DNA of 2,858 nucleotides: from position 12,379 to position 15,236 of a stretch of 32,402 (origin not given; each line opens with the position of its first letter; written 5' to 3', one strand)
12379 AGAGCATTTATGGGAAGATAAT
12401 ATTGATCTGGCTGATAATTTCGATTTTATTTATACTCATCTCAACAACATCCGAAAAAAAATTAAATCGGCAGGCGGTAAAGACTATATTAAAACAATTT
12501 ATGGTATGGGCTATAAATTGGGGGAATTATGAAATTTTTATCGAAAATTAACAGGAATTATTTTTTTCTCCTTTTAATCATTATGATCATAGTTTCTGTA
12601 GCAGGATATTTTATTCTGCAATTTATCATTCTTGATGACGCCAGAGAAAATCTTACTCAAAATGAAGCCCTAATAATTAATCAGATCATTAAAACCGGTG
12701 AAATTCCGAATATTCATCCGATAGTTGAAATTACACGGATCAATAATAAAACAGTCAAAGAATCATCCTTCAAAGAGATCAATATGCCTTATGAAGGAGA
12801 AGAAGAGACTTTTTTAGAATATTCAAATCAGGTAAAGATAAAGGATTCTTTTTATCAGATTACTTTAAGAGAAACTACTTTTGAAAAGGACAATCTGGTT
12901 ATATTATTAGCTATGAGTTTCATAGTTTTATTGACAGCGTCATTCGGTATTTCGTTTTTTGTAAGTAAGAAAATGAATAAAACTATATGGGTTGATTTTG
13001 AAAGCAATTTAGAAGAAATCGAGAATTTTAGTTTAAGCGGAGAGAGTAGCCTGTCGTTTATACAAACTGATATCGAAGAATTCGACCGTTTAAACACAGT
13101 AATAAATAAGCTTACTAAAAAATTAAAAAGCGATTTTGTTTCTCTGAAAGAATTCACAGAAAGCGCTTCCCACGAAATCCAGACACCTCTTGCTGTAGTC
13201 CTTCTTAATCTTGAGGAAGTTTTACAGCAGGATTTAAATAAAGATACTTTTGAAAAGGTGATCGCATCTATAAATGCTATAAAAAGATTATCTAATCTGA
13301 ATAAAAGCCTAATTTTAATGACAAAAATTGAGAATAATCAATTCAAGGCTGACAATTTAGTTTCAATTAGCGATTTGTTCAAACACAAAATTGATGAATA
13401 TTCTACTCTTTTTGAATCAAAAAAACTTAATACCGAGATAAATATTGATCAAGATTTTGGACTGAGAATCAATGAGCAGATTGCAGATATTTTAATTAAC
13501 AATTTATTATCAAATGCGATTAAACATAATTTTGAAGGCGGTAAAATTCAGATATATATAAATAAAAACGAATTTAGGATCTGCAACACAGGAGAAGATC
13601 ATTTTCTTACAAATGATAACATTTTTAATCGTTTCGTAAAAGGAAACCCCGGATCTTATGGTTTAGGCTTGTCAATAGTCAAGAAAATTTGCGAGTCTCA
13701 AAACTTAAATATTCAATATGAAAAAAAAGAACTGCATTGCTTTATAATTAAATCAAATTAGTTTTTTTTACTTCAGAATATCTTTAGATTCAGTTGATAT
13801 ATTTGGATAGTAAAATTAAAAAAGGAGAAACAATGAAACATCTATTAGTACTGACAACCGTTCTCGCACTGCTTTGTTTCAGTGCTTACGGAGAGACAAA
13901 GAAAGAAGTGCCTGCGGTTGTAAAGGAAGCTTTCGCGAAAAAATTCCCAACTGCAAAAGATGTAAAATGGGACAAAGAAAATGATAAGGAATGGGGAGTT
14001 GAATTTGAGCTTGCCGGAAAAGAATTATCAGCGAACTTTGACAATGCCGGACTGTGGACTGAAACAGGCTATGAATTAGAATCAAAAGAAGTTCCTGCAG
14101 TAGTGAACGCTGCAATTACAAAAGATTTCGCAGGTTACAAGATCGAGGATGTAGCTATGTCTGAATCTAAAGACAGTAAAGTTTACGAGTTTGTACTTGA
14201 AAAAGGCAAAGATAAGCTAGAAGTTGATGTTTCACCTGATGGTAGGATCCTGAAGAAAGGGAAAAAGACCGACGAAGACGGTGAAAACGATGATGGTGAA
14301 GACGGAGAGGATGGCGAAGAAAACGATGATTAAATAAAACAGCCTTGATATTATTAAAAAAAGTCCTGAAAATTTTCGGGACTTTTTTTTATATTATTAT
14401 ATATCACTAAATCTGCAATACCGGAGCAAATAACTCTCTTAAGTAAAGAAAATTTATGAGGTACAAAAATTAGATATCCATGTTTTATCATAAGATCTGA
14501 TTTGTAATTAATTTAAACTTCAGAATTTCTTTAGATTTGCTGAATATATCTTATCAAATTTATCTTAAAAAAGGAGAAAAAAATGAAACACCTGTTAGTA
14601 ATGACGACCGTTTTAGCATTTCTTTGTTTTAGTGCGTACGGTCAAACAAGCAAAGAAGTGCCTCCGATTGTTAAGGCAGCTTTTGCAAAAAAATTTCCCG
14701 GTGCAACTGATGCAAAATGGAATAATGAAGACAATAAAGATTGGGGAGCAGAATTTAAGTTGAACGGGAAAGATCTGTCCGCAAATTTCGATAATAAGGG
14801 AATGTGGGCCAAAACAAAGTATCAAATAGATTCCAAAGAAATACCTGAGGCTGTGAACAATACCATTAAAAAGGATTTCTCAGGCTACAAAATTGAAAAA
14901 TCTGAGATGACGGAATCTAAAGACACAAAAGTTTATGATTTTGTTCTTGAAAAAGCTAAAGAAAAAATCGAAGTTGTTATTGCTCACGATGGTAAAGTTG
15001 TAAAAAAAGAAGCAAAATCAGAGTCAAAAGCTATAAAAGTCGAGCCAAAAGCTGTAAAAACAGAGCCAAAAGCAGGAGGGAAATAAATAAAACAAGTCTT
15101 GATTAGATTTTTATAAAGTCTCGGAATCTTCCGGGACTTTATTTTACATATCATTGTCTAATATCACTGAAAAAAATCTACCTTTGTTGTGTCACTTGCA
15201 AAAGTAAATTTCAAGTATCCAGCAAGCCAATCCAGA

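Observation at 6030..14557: Five start-proximal copies of an 11-bp-phased (C/T)AGA(A/T)T repeat tie a 9-kb envelope cluster to the embedded OmpR-type two-component system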

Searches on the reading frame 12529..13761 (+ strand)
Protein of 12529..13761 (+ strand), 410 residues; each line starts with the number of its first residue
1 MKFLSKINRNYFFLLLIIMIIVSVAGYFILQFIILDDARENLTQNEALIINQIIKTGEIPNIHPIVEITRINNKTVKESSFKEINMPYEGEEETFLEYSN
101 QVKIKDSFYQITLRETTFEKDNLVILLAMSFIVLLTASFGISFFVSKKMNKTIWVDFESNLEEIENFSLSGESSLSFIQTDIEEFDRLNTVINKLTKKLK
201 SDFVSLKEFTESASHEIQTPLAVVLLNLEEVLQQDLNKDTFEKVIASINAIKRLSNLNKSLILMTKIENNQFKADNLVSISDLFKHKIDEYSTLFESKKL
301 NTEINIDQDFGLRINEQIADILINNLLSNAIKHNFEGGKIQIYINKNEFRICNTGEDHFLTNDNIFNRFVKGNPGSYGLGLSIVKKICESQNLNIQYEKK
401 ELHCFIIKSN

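Call 6: search_protein_families(library=pfam, proteins=[window:12529-13761:+], max_evalue=0.01)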
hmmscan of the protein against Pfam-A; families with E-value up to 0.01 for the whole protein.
window:12529-13761:+ (410 aa): 3 families
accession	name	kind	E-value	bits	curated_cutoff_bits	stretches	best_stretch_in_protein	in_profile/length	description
PF02518.31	HATPase_c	-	8.4e-10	39.5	26.4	1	322-401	9-97/111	Histidine kinase-, DNA gyrase B-, and HSP90-like ATPase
PF00512.31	HisKA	-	1.2e-07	32.1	26.9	1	206-269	2-65/66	His Kinase A (phospho-acceptor) domain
PF14501.12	HATPase_c_5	-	0.0053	17.1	22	1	321-401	8-92/102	GHKL domain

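Call 7: search_protein_families(library=ncbifam, proteins=[window:12529-13761:+], max_evalue=0.01)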
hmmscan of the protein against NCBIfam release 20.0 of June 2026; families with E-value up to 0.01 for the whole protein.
window:12529-13761:+ (410 aa): 36 families (the best 25 are shown)
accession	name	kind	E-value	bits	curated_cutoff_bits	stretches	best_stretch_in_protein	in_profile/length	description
NF052314.1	T9SS_HK_PorY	subfamily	5.2e-108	361.8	350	1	2-408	1-417/418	PorY family sensor histidine kinase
TIGR01386.1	cztS_silS_copS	subfamily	2.7e-23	82.7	292.55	1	182-390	217-436/457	heavy metal sensor histidine kinase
NF041735.1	hist_kin_RppB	equivalog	1.9e-20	73.1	400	1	205-398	215-424/438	two-component system sensor histidine kinase RppB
NF008312.0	PRK11100.1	equivalog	2.2e-19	69.7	356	1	168-400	219-461/477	two-component system sensor histidine kinase CreC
TIGR02966.1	phoR_proteo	equivalog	1.4e-18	67.1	334.2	1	207-393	115-315/333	phosphate regulon sensor histidine kinase PhoR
NF012163.2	BaeS_SmeS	equivalog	1.7e-17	63.5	500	1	170-399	204-444/457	sensor histidine kinase efflux regulator BaeS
NF046044.1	PnpS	equivalog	1.9e-17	63.4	400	1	191-397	156-375/390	two-component system histidine kinase PnpS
NF007664.1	PRK10337.1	equivalog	2.1e-17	62.9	475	1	187-406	211-437/442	quorum sensing histidine kinase QseC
NF008025.0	PRK10755.1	equivalog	2.9e-17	62.4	314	1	178-391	115-333/362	two-component system sensor histidine kinase PmrB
NF038389.1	ArsS_fam_HK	equivalog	9e-16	58.3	250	1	14-408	10-403/403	ArsS family sensor histidine kinase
NF007837.0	PRK10549.1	equivalog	1.4e-15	56.9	603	1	171-401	205-446/466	envelope stress sensor histidine kinase BaeS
NF045903.1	CuHisKinLciSLeg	equivalog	5e-15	55.8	700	1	105-350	48-283/357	copper-responsive two-component system sensor histidine kinase LciS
NF033092.0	HK_WalK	equivalog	7.2e-15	54.6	725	1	150-401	322-582/594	cell wall metabolism sensor histidine kinase WalK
NF008235.0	PRK11006.1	equivalog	1.1e-14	54.2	390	1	206-398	204-410/431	phosphate regulon sensor histidine kinase PhoR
NF007898.0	PRK10604.1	equivalog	2.7e-13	49.9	478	1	126-402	136-412/433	two-component system sensor histidine kinase RstB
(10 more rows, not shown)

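Call 9: find_homologous_proteins(query=window:12529-13761:+, max_evalue=1e-20)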
Query window:12529-13761:+ (410 aa): 2091 proteins with E <= 1e-20 among 8000 candidates; the best 120 are listed.
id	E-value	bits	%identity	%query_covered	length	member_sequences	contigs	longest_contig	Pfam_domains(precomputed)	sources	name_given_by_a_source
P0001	1.4e-254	862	100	100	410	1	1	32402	PF02518.32,PF00512.32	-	-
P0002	1.9e-243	825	100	96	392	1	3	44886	PF02518.32,PF00512.32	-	-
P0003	1.9e-171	588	68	100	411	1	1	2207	PF02518.32,PF00512.32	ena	-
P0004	2.0e-156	539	63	100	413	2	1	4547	PF02518.32,PF00512.32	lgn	-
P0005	1.1e-152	527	60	99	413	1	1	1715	PF02518.32,PF00512.32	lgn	-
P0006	1.2e-152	526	59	99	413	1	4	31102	PF02518.32,PF00512.32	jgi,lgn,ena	-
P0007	1.4e-152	526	59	99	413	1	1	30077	PF02518.32,PF00512.32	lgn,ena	-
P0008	1.4e-152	526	60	99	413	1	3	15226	PF02518.32,PF00512.32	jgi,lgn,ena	-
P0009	1.5e-152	526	59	99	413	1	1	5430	PF02518.32,PF00512.32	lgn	-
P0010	2.7e-152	525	60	99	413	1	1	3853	PF02518.32,PF00512.32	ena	-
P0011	4.0e-152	525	60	99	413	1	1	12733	PF02518.32,PF00512.32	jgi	-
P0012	8.5e-152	524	59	99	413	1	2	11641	PF02518.32,PF00512.32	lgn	-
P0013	2.1e-151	522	59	99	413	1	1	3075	PF02518.32,PF00512.32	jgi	-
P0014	2.5e-151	522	60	100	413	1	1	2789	PF02518.32,PF00512.32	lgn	-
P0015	4.1e-151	521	61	99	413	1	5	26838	PF02518.32,PF00512.32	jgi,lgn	-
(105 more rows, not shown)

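Call 11: find_related_loci(query=A1, collection=genome_contigs, flank=10000)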
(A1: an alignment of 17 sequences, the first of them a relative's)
Query A1 (410 aa) in genome_contigs; peptide patterns used: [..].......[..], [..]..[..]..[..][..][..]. (x = any residue, [..] = any of these).
600 stretches matched a pattern (row limit reached: there are more); 572 encode a relative of the query (tblastn E <= 1e-3); the best 80 are kept; 80 distinct loci.
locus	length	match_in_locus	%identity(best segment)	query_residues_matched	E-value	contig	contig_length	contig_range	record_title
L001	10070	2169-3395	61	1-407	1e-162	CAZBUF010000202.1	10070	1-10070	MAG TPA_asm: uncultured Bacteroidales bacterium isolate SRP185410_co1_447 genome assembly, contig: k141_1109069, whole g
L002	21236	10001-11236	59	1-409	6e-159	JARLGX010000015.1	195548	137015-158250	MAG: Paludibacter sp. isolate MAG_BO7 MetaBAT2_Bin_7_Oxic_k141_779297, whole genome shotgun sequence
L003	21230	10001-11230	57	1-408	5e-148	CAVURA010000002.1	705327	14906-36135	MAG: uncultured Bacteroidales bacterium isolate MFD01299.bin.1.197 genome assembly, contig: contig_12405, whole genome s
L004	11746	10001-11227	55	1-407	1e-146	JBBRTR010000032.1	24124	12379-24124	MAG: Bacteroidales bacterium isolate La2_metabat2.264 La2_metabat2.264_K_4036443L24124_cov_13.8143, whole genome shotgun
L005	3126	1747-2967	57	1-405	1e-149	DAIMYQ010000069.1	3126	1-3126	MAG TPA_asm: Paludibacteraceae bacterium isolate CTOTU1920 NODE_14112_length_3126_cov_21.947574, whole genome shotgun se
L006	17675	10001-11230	55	1-408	4e-143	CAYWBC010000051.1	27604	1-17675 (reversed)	MAG TPA_asm: uncultured Bacteroidales bacterium isolate binchicken_co129_395 genome assembly, contig: NODE_4578_length_2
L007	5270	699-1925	55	1-407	3e-143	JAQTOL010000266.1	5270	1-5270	MAG: Paludibacter sp. isolate STA_87 NODE_38892_length_5270_cov_2.802061_Sandtown_A, whole genome shotgun sequence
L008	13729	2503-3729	56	1-407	9e-142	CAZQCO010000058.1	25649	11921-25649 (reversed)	MAG TPA_asm: uncultured Bacteroidales bacterium isolate binchicken_co81_449 genome assembly, contig: NODE_2412_length_25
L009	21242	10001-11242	56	1-410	4e-141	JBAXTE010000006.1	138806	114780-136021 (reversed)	MAG: Bacteroidota bacterium isolate ELA627 MAG627_6, whole genome shotgun sequence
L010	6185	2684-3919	52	1-410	4e-134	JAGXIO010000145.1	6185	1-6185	MAG: Saccharicrinis sp. isolate LH_M88 k141_847186, whole genome shotgun sequence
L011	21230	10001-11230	47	1-408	1e-127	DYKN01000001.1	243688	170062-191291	MAG TPA_asm: Rikenella microfusus isolate SulCav_AS07-7_39_23 SulCav_AS07_7_9_length_243688_cov_13_853296, whole genome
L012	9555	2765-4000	51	1-410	3e-127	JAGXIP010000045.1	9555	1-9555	MAG: Saccharicrinis sp. isolate LH_M89 k141_283567, whole genome shotgun sequence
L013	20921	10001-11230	50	1-407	2e-125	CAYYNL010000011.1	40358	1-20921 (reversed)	MAG TPA_asm: uncultured Fibrobacter sp. isolate SRP167436_co1_179 genome assembly, contig: NODE_1295_length_40358_cov_19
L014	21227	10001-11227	48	1-407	2e-124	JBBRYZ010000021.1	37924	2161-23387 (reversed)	MAG: Bacteroidales bacterium isolate metawrap_la5_11 metawrap_la5_11_K_780391_L_37924_cov_27.3282, whole genome shotgun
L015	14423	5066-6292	50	1-407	7e-124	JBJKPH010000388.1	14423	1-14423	MAG: Bacteroidales bacterium isolate Bin_117 S1Ck127_3099544_flag_1_multi_5.0000_len_14423, whole genome shotgun sequenc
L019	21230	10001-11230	56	1-408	1e-151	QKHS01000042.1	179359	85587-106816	MAG: Bacteroidales bacterium isolate SZUA-560 scaffold_234, whole genome shotgun sequence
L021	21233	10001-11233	50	1-409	4e-130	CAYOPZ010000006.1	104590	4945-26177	MAG TPA_asm: uncultured Bacteroidaceae bacterium isolate SRP323688_co1_165 genome assembly, contig: NODE_394_length_1045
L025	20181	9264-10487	41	1-408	5e-95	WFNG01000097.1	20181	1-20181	MAG: Bacteroidales bacterium isolate S010_72 k151_21584, whole genome shotgun sequence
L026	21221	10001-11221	40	1-407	3e-93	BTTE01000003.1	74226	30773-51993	MAG: Bacterium Idc_ex_meta_mg6 DNA, NODE_4_74226_cov_10.391704, whole genome shotgun sequence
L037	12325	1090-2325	37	1-407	4e-65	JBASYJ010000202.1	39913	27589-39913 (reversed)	MAG: Prolixibacteraceae bacterium isolate MFD12113_ilm_asm_bin43 k127_105407, whole genome shotgun sequence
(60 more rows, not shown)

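Call 26: search_protein_families(library=pfam, proteins=[L019:11253-12536:+, L019:12547-13452:+, L019:13454-16471:+, L021:16484-17671:+, L037:8874-9578:+, L026:12813-13274:+, L026:13289-14773:+, L002:17334-18524:+, L003:17058-17795:+, L002:16676-17149:+], max_evalue=0.001)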
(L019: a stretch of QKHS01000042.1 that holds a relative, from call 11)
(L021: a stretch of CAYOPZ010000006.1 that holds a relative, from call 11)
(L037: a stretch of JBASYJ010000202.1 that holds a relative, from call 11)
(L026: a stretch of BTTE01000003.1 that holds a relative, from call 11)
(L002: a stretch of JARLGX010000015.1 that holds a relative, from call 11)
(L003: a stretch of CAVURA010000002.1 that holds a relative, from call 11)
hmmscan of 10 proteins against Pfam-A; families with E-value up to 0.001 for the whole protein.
L019:11253-12536:+ (427 aa): 1 family
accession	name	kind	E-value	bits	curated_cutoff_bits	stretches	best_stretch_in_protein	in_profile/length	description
PF02321.23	OEP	-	4.9e-13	49.7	22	1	262-424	19-184/187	Outer membrane efflux protein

L019:12547-13452:+ (301 aa): 3 families
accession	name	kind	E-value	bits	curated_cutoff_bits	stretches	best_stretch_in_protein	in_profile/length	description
PF13437.12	HlyD_3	-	1.6e-09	38.9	22.2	1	114-201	2-91/106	HlyD family secretion protein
PF16576.10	HlyD_D23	-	2.9e-08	33.7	30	0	58-93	106-141/214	Barrel-sandwich domain of CusB or HlyD membrane-fusion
PF13533.13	Biotin_lipoyl_2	-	4.6e-07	30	29.8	1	64-91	4-31/32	Biotin-lipoyl like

L019:13454-16471:+ (1005 aa): 2 families
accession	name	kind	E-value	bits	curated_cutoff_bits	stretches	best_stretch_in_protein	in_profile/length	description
PF00873.25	ACR_tran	-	9.3e-194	646.4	28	1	13-996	13-1016/1021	AcrB/AcrD/AcrF family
PF02355.23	SecD_SecF_C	-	4.2e-06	26.7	20.5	1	329-471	33-174/189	Protein export membrane protein SecD/SecF, C-terminal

L021:16484-17671:+ (395 aa): 1 family
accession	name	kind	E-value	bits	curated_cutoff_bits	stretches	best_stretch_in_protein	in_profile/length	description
PF09411.16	PagL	-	6.7e-12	46.1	23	1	72-207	5-132/136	Lipid A 3-O-deacylase (PagL)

L037:8874-9578:+ (234 aa): 0 families

L026:12813-13274:+ (153 aa): 5 families
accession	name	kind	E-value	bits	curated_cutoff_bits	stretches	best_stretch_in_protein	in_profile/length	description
PF08281.18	Sigma70_r4_2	-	2e-15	56.6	25.7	1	92-143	2-53/54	Sigma-70, region 4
PF04545.22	Sigma70_r4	-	9e-10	38.4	24.1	1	98-145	2-49/50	Sigma-70, region 4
PF04542.20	Sigma70_r2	-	1.4e-09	38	24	1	2-65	5-70/71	Sigma-70 region 2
PF07638.17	Sigma70_ECF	-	1.1e-05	25.8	21.1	1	89-148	124-183/185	ECF sigma factor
PF00196.25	GerE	-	0.00065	19.7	23.5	0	112-135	13-36/57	Bacterial regulatory proteins, luxR family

L026:13289-14773:+ (494 aa): 1 family
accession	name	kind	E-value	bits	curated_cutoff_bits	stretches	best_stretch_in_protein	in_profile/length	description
PF13568.12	OMP_b-brl_2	-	1.7e-11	45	27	1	292-458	26-162/175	Outer membrane protein beta-barrel domain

L002:17334-18524:+ (396 aa): 1 family
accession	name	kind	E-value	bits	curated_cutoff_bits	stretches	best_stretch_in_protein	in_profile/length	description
PF16153.10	DUF4861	-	2.5e-94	316.8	22.3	1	26-391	1-375/380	Domain of unknown function (DUF4861)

L003:17058-17795:+ (245 aa): 1 family
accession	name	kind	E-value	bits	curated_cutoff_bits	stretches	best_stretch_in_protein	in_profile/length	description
PF01569.27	PAP2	-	1.9e-15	57.2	27.2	1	136-212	48-128/130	PAP2 superfamily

L002:16676-17149:+ (157 aa): 1 family
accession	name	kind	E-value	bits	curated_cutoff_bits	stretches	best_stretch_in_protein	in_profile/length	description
PF00210.30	Ferritin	-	1.7e-26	93.3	24.5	1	17-157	2-137/142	Ferritin-like domain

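Call 48: search_protein_families(library=pfam, proteins=[L037:8874-9578:+], max_evalue=0.01)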
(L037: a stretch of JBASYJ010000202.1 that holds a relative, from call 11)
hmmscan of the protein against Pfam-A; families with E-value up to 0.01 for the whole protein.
L037:8874-9578:+ (234 aa): 0 families

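Call 62: search_solved_structures(query=window:12529-13761:+, max_evalue=1e-10)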
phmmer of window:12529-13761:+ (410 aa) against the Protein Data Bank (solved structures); distinct sequences matched with E-value up to 1e-10: 2.
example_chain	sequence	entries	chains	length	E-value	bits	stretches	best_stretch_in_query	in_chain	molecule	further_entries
9epn_A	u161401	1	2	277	3.2e-13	52.8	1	184-397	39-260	Sensor histidine kinase HprS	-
3jz3_A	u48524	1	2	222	2.1e-11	46.8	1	207-403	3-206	Sensor protein qseC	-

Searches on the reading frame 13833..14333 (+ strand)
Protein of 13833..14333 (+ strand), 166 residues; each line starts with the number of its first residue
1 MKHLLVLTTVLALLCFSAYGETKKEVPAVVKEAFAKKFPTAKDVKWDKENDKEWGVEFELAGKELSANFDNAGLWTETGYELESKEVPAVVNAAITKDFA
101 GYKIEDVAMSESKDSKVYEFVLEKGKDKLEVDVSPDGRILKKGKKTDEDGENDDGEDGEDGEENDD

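Call 6: search_protein_families(library=pfam, proteins=[window:13833-14333:+], max_evalue=0.01)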
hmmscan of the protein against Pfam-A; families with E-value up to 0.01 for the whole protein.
window:13833-14333:+ (166 aa): 1 family
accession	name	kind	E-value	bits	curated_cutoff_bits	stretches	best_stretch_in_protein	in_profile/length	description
PF11396.14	PepSY_like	-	7.3e-10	39.5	28.3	1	65-140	11-82/83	Putative beta-lactamase-inhibitor-like, PepSY-like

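Call 7: search_protein_families(library=ncbifam, proteins=[window:13833-14333:+], max_evalue=0.01)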
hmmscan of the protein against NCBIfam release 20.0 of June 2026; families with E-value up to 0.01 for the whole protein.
window:13833-14333:+ (166 aa): 0 families

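Call 61: search_solved_structures(query=window:13833-14333:+, max_evalue=0.01)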
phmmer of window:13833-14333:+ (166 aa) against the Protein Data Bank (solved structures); distinct sequences matched with E-value up to 0.01: 4.
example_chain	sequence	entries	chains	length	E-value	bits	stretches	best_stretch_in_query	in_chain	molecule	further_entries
3u1w_A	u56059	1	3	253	4.6e-08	36.4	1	30-142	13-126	Hypothetical PERIPLASMIC PROTEIN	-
4fr9_A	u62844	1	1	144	3.2e-06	30.4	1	29-147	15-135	Uncharacterized protein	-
4k61_A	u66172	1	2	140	1.9e-05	28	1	26-141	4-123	Uncharacterized protein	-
4ipb_A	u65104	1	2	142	2e-05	27.9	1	27-142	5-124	Uncharacterized protein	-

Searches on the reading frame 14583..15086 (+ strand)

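Call 6: search_protein_families(library=pfam, proteins=[window:14583-15086:+], max_evalue=0.01)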
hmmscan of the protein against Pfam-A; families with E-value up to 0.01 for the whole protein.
window:14583-15086:+ (167 aa): 1 family
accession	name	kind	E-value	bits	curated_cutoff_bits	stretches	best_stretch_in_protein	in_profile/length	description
PF11396.14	PepSY_like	-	3.8e-09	37.2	28.3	1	65-140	11-82/83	Putative beta-lactamase-inhibitor-like, PepSY-like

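Call 7: search_protein_families(library=ncbifam, proteins=[window:14583-15086:+], max_evalue=0.01)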
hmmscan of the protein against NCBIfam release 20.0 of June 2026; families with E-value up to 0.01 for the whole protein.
window:14583-15086:+ (167 aa): 1 family
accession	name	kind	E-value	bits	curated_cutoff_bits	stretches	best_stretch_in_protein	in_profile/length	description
TIGR00230.1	sfsA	equivalog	0.0033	16.8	126.45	1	72-131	75-133/234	DNA/RNA nuclease SfsA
